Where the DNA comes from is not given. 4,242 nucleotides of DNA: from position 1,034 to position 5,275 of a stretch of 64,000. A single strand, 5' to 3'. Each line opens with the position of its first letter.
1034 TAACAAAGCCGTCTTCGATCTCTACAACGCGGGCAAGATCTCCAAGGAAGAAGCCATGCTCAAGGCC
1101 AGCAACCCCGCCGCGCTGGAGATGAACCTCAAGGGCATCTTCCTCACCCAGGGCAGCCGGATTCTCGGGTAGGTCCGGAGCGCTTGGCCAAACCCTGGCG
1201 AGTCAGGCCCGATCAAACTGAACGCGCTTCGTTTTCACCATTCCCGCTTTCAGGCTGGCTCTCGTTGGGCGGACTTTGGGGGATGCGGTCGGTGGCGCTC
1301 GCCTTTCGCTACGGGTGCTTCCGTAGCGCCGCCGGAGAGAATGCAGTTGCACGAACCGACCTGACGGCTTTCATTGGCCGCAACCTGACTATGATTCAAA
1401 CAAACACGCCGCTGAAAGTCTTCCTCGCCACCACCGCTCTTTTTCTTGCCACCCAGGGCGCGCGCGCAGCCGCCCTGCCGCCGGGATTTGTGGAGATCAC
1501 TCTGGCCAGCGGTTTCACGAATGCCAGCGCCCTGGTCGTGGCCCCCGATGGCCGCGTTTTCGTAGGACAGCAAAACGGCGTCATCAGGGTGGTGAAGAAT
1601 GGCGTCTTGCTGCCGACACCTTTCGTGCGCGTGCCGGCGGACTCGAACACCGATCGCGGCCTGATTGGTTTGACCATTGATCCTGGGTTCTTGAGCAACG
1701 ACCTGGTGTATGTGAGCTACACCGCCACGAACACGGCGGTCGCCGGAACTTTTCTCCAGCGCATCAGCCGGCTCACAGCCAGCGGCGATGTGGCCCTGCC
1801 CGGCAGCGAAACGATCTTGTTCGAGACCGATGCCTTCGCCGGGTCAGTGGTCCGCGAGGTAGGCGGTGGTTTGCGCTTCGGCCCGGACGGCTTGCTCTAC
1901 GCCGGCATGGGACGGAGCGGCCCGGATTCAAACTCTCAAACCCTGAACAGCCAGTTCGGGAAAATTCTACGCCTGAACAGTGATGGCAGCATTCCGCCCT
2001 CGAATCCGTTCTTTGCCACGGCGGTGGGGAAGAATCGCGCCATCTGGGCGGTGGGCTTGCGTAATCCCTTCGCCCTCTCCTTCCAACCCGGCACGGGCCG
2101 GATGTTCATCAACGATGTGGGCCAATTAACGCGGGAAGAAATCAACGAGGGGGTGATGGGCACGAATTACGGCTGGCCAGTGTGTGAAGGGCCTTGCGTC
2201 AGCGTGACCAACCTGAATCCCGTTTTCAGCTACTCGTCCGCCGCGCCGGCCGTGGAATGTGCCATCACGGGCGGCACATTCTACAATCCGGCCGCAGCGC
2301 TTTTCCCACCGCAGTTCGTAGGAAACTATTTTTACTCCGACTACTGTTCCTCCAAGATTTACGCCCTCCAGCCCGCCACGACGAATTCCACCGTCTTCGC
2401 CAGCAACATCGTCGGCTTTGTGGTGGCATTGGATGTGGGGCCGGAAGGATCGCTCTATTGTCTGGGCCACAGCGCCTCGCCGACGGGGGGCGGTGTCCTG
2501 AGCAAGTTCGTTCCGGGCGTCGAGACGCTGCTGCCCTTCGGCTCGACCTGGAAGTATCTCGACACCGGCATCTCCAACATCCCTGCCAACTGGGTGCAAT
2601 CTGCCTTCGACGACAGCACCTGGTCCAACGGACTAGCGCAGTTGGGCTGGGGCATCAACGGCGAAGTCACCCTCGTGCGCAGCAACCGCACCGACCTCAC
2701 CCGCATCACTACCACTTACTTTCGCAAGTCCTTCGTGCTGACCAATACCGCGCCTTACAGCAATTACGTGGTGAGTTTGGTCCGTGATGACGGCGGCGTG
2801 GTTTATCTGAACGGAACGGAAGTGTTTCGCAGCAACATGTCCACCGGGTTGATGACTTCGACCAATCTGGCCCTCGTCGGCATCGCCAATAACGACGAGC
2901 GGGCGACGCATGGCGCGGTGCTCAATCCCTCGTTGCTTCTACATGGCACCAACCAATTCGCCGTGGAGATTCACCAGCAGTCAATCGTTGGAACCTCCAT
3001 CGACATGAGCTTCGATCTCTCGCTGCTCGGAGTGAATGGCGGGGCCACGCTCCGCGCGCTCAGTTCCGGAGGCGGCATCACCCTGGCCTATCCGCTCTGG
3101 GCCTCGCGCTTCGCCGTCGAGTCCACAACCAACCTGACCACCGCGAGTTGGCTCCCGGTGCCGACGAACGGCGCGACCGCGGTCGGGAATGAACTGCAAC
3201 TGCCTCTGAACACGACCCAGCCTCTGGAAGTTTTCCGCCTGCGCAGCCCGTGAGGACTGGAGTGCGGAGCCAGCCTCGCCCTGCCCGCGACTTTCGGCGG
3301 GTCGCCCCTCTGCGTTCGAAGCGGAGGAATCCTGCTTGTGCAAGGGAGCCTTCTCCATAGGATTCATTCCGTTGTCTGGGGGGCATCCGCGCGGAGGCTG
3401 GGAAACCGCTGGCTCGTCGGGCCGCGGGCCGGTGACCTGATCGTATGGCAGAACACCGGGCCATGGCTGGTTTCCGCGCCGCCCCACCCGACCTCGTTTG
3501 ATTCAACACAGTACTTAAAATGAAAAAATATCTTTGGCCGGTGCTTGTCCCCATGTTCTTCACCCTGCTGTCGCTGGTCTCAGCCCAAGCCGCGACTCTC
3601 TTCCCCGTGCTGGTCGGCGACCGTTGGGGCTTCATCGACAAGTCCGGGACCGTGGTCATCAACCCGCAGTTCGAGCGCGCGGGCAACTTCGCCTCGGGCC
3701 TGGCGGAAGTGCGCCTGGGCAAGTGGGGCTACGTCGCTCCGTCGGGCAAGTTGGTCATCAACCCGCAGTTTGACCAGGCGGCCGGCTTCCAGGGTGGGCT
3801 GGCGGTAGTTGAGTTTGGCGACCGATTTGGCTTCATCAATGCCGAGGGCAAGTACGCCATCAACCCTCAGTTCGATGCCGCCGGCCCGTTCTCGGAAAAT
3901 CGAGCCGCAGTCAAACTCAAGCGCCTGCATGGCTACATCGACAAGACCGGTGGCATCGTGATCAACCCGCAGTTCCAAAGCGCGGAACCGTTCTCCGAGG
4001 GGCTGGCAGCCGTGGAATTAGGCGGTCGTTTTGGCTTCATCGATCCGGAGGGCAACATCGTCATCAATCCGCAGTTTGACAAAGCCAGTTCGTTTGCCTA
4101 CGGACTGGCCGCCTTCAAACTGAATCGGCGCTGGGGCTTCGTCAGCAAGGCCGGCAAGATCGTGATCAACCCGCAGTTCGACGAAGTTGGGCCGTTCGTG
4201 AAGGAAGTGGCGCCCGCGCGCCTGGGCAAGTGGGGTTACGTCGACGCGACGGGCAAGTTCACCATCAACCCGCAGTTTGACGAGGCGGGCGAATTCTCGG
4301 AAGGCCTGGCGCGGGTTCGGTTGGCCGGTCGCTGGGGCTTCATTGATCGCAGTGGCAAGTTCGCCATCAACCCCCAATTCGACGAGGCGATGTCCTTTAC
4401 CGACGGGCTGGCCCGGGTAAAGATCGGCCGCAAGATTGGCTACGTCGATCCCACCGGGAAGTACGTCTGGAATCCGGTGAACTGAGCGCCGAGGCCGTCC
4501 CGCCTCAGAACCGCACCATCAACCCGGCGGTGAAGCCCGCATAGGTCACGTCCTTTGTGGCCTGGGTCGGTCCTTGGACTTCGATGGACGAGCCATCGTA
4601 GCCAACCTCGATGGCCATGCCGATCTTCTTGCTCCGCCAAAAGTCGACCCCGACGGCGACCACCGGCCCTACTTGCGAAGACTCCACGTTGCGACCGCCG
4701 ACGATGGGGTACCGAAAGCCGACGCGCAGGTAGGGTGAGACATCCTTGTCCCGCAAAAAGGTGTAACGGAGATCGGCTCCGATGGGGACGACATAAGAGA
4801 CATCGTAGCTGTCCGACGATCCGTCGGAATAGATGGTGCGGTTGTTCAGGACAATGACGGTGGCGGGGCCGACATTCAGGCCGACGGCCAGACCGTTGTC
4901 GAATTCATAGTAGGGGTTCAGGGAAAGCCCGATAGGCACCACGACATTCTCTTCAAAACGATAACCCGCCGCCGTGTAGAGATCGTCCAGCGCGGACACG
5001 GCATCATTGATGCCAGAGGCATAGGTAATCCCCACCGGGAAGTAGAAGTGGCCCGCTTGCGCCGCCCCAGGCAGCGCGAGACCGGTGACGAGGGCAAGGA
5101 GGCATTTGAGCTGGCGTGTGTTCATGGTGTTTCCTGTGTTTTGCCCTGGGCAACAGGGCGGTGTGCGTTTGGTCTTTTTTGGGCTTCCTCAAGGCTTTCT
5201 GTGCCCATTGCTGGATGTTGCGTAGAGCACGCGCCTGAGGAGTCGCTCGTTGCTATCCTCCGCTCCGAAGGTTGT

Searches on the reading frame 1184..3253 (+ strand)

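Call 67: search_protein_families(library=pfam, proteins=[window:1184-3253:+], max_evalue=0.00001)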
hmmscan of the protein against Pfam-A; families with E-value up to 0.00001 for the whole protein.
window:1184-3253:+ (689 aa): 1 family
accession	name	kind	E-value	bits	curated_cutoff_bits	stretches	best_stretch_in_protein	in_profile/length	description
PF07995.17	GSDH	-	2.2e-45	155.8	25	1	115-427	5-322/332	Glucose / Sorbosone dehydrogenase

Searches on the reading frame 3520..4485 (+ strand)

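Call 67: search_protein_families(library=pfam, proteins=[window:3520-4485:+], max_evalue=0.00001)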
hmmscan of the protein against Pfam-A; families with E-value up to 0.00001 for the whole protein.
window:3520-4485:+ (321 aa): 2 families
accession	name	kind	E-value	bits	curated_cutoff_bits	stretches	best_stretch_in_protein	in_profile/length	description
PF14903.11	WG_beta_rep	-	2.4e-96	315.7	25.6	8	272-305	1-34/35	WG containing repeat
PF24059.1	DUF7360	-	1.8e-06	28.1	27.6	0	175-189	12-27/39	Domain of unknown function (DUF7360)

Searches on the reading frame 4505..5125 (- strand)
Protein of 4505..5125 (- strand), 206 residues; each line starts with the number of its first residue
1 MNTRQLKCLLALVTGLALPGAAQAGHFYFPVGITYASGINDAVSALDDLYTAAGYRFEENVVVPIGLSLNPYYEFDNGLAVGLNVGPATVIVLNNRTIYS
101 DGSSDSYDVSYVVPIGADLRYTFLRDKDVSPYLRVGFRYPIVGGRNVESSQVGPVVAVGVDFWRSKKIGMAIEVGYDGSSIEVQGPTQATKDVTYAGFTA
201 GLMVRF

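Call 67: search_protein_families(library=pfam, proteins=[window:4505-5125:-], max_evalue=0.00001)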
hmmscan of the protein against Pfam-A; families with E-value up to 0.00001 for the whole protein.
window:4505-5125:- (206 aa): 1 family
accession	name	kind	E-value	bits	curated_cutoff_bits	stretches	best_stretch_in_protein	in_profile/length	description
PF13505.12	OMP_b-brl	-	2.4e-11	44.5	28.7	1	9-206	2-175/175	Outer membrane protein beta-barrel domain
